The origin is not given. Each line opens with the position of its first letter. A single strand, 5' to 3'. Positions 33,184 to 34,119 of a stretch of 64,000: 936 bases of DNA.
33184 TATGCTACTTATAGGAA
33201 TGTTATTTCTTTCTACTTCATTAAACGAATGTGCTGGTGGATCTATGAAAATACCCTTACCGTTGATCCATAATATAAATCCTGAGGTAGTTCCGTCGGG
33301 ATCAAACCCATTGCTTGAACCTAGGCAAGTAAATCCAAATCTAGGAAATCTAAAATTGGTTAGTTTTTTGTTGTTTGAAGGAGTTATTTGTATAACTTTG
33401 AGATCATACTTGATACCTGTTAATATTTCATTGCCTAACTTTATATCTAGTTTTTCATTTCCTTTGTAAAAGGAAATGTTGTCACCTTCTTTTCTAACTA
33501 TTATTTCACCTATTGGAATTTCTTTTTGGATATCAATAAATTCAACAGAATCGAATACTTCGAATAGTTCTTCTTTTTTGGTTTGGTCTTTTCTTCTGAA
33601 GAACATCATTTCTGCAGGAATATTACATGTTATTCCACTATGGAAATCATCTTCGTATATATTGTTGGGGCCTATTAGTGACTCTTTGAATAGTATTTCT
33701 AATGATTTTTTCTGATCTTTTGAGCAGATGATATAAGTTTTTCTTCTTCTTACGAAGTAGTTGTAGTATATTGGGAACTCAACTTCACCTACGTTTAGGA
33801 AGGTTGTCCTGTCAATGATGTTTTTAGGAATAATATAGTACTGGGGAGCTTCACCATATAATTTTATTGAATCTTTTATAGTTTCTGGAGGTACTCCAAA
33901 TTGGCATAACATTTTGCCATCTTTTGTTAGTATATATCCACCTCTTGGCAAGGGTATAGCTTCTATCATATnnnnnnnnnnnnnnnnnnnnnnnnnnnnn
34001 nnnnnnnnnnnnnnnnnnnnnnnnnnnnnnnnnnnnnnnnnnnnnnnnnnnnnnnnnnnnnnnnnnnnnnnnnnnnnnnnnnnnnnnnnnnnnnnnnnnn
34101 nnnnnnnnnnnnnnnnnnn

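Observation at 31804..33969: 721-aa protein combining a metallo-beta-lactamase-fold hydrolase core with two C-terminal cyclic-nucleotide-binding domains and an unknown N-terminal domain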

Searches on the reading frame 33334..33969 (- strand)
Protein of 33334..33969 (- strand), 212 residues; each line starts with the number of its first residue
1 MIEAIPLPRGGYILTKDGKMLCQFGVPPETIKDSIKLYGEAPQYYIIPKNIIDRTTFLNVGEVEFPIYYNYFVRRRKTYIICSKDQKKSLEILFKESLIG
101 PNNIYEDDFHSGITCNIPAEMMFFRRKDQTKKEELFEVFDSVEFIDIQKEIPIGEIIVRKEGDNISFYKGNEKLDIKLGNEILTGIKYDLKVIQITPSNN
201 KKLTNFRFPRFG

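Call 9: search_protein_families(library=pfam, proteins=[window:33334-33969:-], max_evalue=10)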
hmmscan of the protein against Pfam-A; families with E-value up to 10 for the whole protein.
seq(212 aa): 2 families
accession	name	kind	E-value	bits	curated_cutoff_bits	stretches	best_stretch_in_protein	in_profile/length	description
PF09625.15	VP9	-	0.24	12.1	27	1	127-179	12-64/79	VP9 protein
PF00444.23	Ribosomal_L36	-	0.29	11.7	26.1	1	71-87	15-32/38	Ribosomal protein L36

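Call 41: predict_structure(alignment_id=A3)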
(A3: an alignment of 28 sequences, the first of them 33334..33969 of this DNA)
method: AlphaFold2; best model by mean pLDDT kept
length: 212 residues; sequences in the alignment: 28
mean_pLDDT: 86.3   pTM: 0.81
mean pLDDT of the five models: 86.3, 86.0, 84.7, 82.2, 78.3
residues with pLDDT >= 90: 117; 70-90: 67; 50-70: 21; < 50: 7
segments of 3 or more residues with pLDDT < 50: 196-198, 210-212
pLDDT, mean of each block of 10 residues (from residue 1): 93 95 91 92 95 79 91 95 94 87 73 76 82 87 97 97 97 96 93 55 57 39
secondary structure, 60 per line:
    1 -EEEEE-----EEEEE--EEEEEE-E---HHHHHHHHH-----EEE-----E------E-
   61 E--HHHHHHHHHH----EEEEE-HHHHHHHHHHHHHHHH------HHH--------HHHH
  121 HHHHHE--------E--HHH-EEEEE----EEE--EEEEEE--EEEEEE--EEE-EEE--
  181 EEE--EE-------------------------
elements in order: E2-6 E12-16 E19-24 H30-38 E44-46 H64-73 E78-82 H84-99 H117-125 E142-146 E151-153 E156-161 E164-169 E172-174 E176-178 E181-183
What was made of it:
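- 33355..33969 (-): N-terminal domain, aa 1-205: degenerate MBL-like fold without metal-binding His motif. It carries the family's most conserved motifs: LPRGGY, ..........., EFPIYYN. Stand-alone model pLDDT 86.3 (call 41).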

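Call 50: search_protein_representatives(alignment_id=A3)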
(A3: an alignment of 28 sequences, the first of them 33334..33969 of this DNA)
Query: 28 sequences, 204 profile positions. Proteins with E-value up to 0.001 (for the whole library): 725; up to 1e-10: 462; up to 1e-30: 191. The best 150 are listed.
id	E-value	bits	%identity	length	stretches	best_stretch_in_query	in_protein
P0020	9.6e-81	286.6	-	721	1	3-204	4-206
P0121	5.4e-78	277.6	-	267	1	3-204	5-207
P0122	1.0e-75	270.2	-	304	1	4-204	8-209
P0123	6.6e-73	261.0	-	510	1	4-204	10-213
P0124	3.5e-71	255.4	-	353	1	4-204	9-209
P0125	7.9e-70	251.0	-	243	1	5-199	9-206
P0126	1.0e-68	247.4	-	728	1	7-204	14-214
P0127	2.8e-68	245.9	-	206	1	5-199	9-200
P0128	2.6e-67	242.8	-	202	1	3-170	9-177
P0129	3.2e-66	239.2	-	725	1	5-204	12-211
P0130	1.3e-62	227.4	-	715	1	4-204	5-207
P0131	2.4e-61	223.3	-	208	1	3-192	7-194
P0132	7.1e-61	221.7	-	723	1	5-204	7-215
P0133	1.5e-58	214.1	-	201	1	4-170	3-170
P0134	2.2e-58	213.6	-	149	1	7-147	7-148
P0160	1.6e-43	165.0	-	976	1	5-203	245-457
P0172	4.7e-42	160.3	-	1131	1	5-204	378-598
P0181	9.1e-41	156.1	-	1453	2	6-172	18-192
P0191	7.2e-40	153.1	-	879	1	5-203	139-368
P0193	1.2e-39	152.4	-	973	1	6-173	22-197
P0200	5.3e-39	150.3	-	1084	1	6-204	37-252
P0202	7.3e-39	149.8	-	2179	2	6-171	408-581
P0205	1.1e-38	149.3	-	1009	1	6-177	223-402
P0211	4.4e-38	147.3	-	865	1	7-154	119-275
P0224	6.9e-37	143.4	-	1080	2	4-150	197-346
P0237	1.0e-35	139.6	-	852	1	5-204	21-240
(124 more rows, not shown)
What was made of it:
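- About 50 more of the 150 listed hits have the 700-780-aa length of the standard architecture (call 50).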

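Call 51: search_protein_families(library=pfam, proteins=[P0160, P0172, P0181, P0193, P0200, P0202, P0205, P0224], max_evalue=0.001)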
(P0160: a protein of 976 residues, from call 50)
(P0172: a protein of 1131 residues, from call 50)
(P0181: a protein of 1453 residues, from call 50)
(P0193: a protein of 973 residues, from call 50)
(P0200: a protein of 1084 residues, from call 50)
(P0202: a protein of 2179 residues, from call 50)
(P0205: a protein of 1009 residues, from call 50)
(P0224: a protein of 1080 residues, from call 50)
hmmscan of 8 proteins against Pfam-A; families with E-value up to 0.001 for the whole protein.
P0160 (976 aa): 3 families
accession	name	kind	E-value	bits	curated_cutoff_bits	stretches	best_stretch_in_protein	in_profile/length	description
PF00027.35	cNMP_binding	-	2.2e-30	104.9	27.5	2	747-829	2-88/89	Cyclic nucleotide-binding domain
PF00753.33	Lactamase_B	-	8.8e-09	36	22.7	1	476-618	9-157/196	Metallo-beta-lactamase superfamily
PF12706.13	Lactamase_B_2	-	2e-07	31.2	27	1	485-619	3-151/200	Beta-lactamase superfamily domain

P0172 (1131 aa): 2 families
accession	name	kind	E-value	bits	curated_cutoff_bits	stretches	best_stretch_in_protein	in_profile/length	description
PF00027.35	cNMP_binding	-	1.7e-10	41.1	27.5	1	886-965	2-87/89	Cyclic nucleotide-binding domain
PF12706.13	Lactamase_B_2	-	0.00078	19.5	27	0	647-758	31-150/200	Beta-lactamase superfamily domain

P0181 (1453 aa): 1 family
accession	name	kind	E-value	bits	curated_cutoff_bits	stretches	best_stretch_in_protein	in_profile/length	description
PF00027.35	cNMP_binding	-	1.4e-19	70.2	27.5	1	1225-1310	2-87/89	Cyclic nucleotide-binding domain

P0193 (973 aa): 0 families

P0200 (1084 aa): 4 families
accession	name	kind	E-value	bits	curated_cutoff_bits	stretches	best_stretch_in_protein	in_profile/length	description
PF00233.25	PDEase_I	-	8.6e-47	160.3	24.8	1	850-1032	1-189/238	3'5'-cyclic nucleotide phosphodiesterase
PF00027.35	cNMP_binding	-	8.5e-21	74.2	27.5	1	535-613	2-86/89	Cyclic nucleotide-binding domain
PF12706.13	Lactamase_B_2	-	2e-06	28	27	1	300-418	30-157/200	Beta-lactamase superfamily domain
PF00753.33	Lactamase_B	-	3e-05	24.5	22.7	1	274-405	13-150/196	Metallo-beta-lactamase superfamily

P0202 (2179 aa): 2 families
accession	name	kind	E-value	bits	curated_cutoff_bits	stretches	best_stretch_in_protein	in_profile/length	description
PF00027.35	cNMP_binding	-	5.6e-20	71.5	27.5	1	1952-2036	3-87/89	Cyclic nucleotide-binding domain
PF14890.11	Intein_splicing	-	8.3e-11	42.4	35.8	1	1297-1808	2-155/155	Intein splicing domain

P0205 (1009 aa): 3 families
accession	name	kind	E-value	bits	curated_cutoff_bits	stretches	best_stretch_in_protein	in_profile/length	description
PF00027.35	cNMP_binding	-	4.2e-22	78.4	27.5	1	713-793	2-87/89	Cyclic nucleotide-binding domain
PF00753.33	Lactamase_B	-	6.7e-07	29.9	22.7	1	447-515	9-80/196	Metallo-beta-lactamase superfamily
PF12706.13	Lactamase_B_2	-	9e-06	25.9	27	1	475-593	28-154/200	Beta-lactamase superfamily domain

P0224 (1080 aa): 3 families
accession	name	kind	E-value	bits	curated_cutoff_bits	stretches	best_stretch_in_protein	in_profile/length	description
PF00753.33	Lactamase_B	-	2.2e-08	34.7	22.7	1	496-636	9-155/196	Metallo-beta-lactamase superfamily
PF12706.13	Lactamase_B_2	-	2e-07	31.2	27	1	524-641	28-153/200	Beta-lactamase superfamily domain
PF00027.35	cNMP_binding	-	8.1e-07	29.4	27.5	0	896-930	3-37/89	Cyclic nucleotide-binding domain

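Call 52: list_cluster_members(proteins=[P0160, P0172, P0181, P0193, P0200, P0202, P0205, P0224, P0211, P0191])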
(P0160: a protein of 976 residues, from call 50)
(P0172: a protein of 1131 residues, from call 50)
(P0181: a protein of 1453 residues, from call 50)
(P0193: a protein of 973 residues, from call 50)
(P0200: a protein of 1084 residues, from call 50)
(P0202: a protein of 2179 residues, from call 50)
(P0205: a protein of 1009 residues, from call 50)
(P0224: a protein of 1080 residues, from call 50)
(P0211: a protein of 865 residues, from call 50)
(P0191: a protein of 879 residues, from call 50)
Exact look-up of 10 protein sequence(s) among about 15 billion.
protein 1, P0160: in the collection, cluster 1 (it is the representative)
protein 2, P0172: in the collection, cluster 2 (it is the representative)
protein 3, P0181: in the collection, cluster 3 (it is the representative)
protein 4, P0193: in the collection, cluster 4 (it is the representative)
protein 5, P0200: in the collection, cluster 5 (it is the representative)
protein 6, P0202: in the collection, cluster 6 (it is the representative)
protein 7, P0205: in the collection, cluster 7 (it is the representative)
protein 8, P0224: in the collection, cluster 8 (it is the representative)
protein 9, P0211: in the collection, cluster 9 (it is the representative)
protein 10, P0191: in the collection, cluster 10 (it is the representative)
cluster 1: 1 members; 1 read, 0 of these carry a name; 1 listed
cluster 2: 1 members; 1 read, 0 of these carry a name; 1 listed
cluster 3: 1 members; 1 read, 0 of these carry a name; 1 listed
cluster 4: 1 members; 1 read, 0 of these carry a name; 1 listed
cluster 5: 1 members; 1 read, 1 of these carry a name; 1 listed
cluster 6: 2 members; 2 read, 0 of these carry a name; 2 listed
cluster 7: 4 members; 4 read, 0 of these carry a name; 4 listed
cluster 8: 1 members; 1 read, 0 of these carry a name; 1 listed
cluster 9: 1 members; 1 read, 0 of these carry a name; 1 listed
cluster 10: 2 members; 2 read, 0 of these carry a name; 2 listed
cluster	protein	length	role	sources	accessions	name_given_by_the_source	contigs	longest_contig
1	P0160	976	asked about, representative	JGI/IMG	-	-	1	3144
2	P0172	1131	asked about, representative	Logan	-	-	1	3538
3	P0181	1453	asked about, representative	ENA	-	-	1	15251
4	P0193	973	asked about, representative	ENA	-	-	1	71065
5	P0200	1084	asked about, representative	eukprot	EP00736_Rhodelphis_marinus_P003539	Rmarinus@m.23382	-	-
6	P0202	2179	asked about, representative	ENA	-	-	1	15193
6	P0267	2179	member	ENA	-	-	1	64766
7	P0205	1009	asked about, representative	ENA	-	-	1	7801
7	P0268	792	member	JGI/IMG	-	-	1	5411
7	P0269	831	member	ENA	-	-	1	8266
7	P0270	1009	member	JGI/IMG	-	-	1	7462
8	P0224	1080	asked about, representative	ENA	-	-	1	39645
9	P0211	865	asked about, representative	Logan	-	-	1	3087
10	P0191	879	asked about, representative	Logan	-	-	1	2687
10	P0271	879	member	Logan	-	-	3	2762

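Call 75: find_homologous_proteins(query=A7, max_evalue=1e-10)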
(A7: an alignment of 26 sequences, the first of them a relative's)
Query A7 (26 sequences) (1084 aa, profile of the alignment): 2195 proteins with E <= 1e-10 among 8000 candidates; the best 120 are listed.
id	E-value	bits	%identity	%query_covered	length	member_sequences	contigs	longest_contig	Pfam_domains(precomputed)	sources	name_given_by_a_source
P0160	0.0e+0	1056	42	67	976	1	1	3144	PF12706.14,PF23023.2,PF00027.36,PF00753.34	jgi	-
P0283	0.0e+0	1037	44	66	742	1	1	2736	PF23023.2,PF00027.36,PF00753.34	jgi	-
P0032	0.0e+0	1032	43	66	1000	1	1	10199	PF23023.2,PF00027.36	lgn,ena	-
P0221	0.0e+0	1029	41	69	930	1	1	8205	PF23023.2,PF00027.36,PF00753.34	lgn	-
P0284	0.0e+0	1024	47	67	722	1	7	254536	PF12706.14,PF23023.2,PF00027.36,PF00753.34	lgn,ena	-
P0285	0.0e+0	1020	45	66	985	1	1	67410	PF23023.2,PF00027.36,PF00753.34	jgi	jgi:CRP-like cAMP-binding protein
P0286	0.0e+0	1016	43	66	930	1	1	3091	PF23023.2,PF00027.36,PF00753.34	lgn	-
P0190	0.0e+0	1016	39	68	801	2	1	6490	PF12706.14,PF23023.2,PF00027.36,PF00753.34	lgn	-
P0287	0.0e+0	1015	45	66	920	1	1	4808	PF23023.2,PF00027.36,PF00753.34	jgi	jgi:CRP-like cAMP-binding protein/glyoxylase-like metal-dependent hydrolase (beta-lactamase superfam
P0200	0.0e+0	1014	100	100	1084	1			PF12706.14,PF23023.2,PF00233.26,PF00027.36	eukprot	eukprot:Rmarinus@m.23382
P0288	6.7e-298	1009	48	47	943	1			PF23023.2,PF00027.36,PF00753.34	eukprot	eukprot:TRINITY_DN65715_c3_g15_i1.p1 TRINITY_DN65715_c3_g15~~TRINITY_DN65715_c3_g15_i1.p1 ORF type:c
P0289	4.0e-297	1006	46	66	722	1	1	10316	PF12706.14,PF23023.2,PF00027.36,PF00753.34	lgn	-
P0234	3.0e-296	1004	43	47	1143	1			PF23023.2,PF00027.36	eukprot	eukprot:g36229.t1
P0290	5.8e-296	1003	48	66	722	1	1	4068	PF12706.14,PF23023.2,PF00027.36,PF00753.34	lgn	-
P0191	6.6e-296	1002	42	65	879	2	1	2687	PF23023.2,PF00027.36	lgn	-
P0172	2.4e-292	991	38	67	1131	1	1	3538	PF23023.2,PF00027.36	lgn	-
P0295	3.3e-291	987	46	49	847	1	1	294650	PF23023.2,PF00027.36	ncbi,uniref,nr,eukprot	ncbi:cGMP-dependent 3',5'-cGMP phosphodiesterase A [Hondaea fermentalgiana]|uniref:cGMP-dependent 3'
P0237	2.4e-285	967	41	60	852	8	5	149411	PF12706.14,PF23023.2,PF00027.36,PF00753.34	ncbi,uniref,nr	ncbi:hypothetical protein JG687_00003273 [Phytophthora cactorum]|uniref:Cyclic nucleotide-binding do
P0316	2.0e-284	964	44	65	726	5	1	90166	PF12706.14,PF23023.2,PF00027.36,PF00753.34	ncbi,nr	ncbi:MAG: cyclic nucleotide-binding domain-containing protein [Planctomycetes bacterium]|nr:cyclic n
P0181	3.2e-283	960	45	42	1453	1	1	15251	PF23023.2,PF00027.36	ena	-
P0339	1.1e-279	949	41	60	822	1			PF12706.14,PF23023.2,PF00027.36,PF00753.34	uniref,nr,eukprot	uniref:cGMPdependent 3' putative n=1 Tax=Albugo laibachii Nc14 TaxID=890382 RepID=F0W6D6_9STRA|nr:cG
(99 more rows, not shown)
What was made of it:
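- Tried and rejected: I tried to pull them in with a eukaryote-weighted profile (A7, call 75).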

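Call 77: search_protein_families(library=pfam, proteins=[P0295, P0339, P0237, P0316], max_evalue=0.01)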
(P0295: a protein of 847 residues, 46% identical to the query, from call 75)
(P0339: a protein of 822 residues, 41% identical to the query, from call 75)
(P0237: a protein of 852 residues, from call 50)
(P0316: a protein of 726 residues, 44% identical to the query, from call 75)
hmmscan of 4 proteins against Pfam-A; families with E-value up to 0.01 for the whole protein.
P0295 (847 aa): 3 families
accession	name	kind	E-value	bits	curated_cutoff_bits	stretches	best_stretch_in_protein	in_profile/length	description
PF00027.35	cNMP_binding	-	7e-22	77.7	27.5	2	605-655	38-87/89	Cyclic nucleotide-binding domain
PF00753.33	Lactamase_B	-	4.3e-05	24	22.7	1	249-320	4-78/196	Metallo-beta-lactamase superfamily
PF12706.13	Lactamase_B_2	-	0.00054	20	27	1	265-395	5-149/200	Beta-lactamase superfamily domain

P0339 (822 aa): 3 families
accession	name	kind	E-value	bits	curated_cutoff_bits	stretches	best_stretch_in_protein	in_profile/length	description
PF00027.35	cNMP_binding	-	2e-13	50.6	27.5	0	502-537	2-37/89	Cyclic nucleotide-binding domain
PF00753.33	Lactamase_B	-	3.6e-10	40.5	22.7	1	231-379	4-158/196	Metallo-beta-lactamase superfamily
PF12706.13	Lactamase_B_2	-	9.2e-07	29.1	27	1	266-370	30-142/200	Beta-lactamase superfamily domain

P0237 (852 aa): 3 families
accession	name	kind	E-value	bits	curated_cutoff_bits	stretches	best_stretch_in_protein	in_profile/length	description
PF00753.33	Lactamase_B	-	2e-11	44.6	22.7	1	255-396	6-153/196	Metallo-beta-lactamase superfamily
PF00027.35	cNMP_binding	-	5.4e-09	36.4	27.5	0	525-556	2-33/89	Cyclic nucleotide-binding domain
PF12706.13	Lactamase_B_2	-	1.1e-05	25.6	27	1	288-392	30-142/200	Beta-lactamase superfamily domain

P0316 (726 aa): 3 families
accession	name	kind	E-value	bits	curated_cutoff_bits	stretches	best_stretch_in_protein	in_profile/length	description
PF00027.35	cNMP_binding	-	8.8e-34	115.8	27.5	2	501-581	2-87/89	Cyclic nucleotide-binding domain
PF00753.33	Lactamase_B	-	1.4e-10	41.9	22.7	1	235-381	9-161/196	Metallo-beta-lactamase superfamily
PF12706.13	Lactamase_B_2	-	1.5e-07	31.7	27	1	245-382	4-155/200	Beta-lactamase superfamily domain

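Call 92: fold_search(model_id=the predicted structure, library=pdb)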
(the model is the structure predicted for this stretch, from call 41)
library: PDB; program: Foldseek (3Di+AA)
matches with E <= 10: 332; with E <= 0.001: 1
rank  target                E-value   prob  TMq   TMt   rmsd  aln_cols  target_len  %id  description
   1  6m8q_A                7.7e-04  0.99  0.36  0.20   8.3       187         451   13  Cleavage and Polyadenylation Specificity Factor Subunit 3 (CPSF3) in complex with NVP-LTM531 (released 2019-11-27)
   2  1zkp_C                1.1e-03  1.00  0.38  0.34   9.4       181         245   10  1.5A Resolution Crystal Structure of a Metallo Beta Lactamase Family Protein, the ELAC Homolgue of Bacillus anthracis, (released 2005-06-21)
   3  6v4x_H                1.1e-03  0.99  0.38  0.19   7.2       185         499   15  Cryo-EM structure of an active human histone pre-mRNA 3'-end processing machinery at 3.2 Angstrom resolution (released 2020-02-19)
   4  6q55                  1.3e-03  0.99  0.37  0.20   8.6       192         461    9  Crystal structure of Cryptosporidium hominis CPSF3 in complex with Compound 61 (released 2019-11-20)
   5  1zkp_A                1.4e-03  1.00  0.40  0.34   9.3       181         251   10  1.5A Resolution Crystal Structure of a Metallo Beta Lactamase Family Protein, the ELAC Homolgue of Bacillus anthracis, (released 2005-06-21)
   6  6knt_C                2.1e-03  1.00  0.45  0.40   5.3       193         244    8  Crystal structure of the metallo-beta-lactamase fold protein YhfI from Bacillus subtilis (space group P4332) (released 2019-09-18)
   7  9nb1_H                2.5e-03  0.98  0.39  0.19   6.8       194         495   14  CRYO-EM STRUCTURE OF human U7 SNRNP WITH MUTANT LSM11 that disrupts contacts with CPSF73 (released 2026-01-21)
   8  8t1q                  2.5e-03  0.95  0.34  0.19   9.6       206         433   11  Crystal structure of human CPSF73 catalytic segment in complex with compound 1 (released 2023-11-08)
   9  2i7t                  2.7e-03  0.99  0.39  0.23   6.2       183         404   12  Structure of human CPSF-73 (released 2007-01-30)
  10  1zkp_B                2.9e-03  1.00  0.39  0.33   9.3       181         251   10  1.5A Resolution Crystal Structure of a Metallo Beta Lactamase Family Protein, the ELAC Homolgue of Bacillus anthracis, (released 2005-06-21)
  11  6knt_B                3.3e-03  1.00  0.44  0.39   5.4       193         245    8  Crystal structure of the metallo-beta-lactamase fold protein YhfI from Bacillus subtilis (space group P4332) (released 2019-09-18)
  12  7u2r                  3.7e-03  0.99  0.40  0.36   7.6       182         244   12  Structure of Paenibacillus sp. J14 Apyc1 (released 2022-04-20)
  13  6e0s                  3.7e-03  0.96  0.35  0.29   9.3       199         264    6  Crystal structure of MEM-A1, a subclass B3 metallo-beta-lactamase isolated from a soil metagenome library (released 2018-07-25)
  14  6m8q_B                5.8e-03  0.96  0.37  0.20   7.1       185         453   14  Cleavage and Polyadenylation Specificity Factor Subunit 3 (CPSF3) in complex with NVP-LTM531 (released 2019-11-27)
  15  6kns_A                6.1e-03  1.00  0.44  0.39   5.1       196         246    8  Crystal structure of the metallo-beta-lactamase fold protein YhfI from Bacillus subtilis (space group I4122) (released 2019-09-18)
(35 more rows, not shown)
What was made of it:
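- N-domain Foldseek top hits include CPSF73 (call 92).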
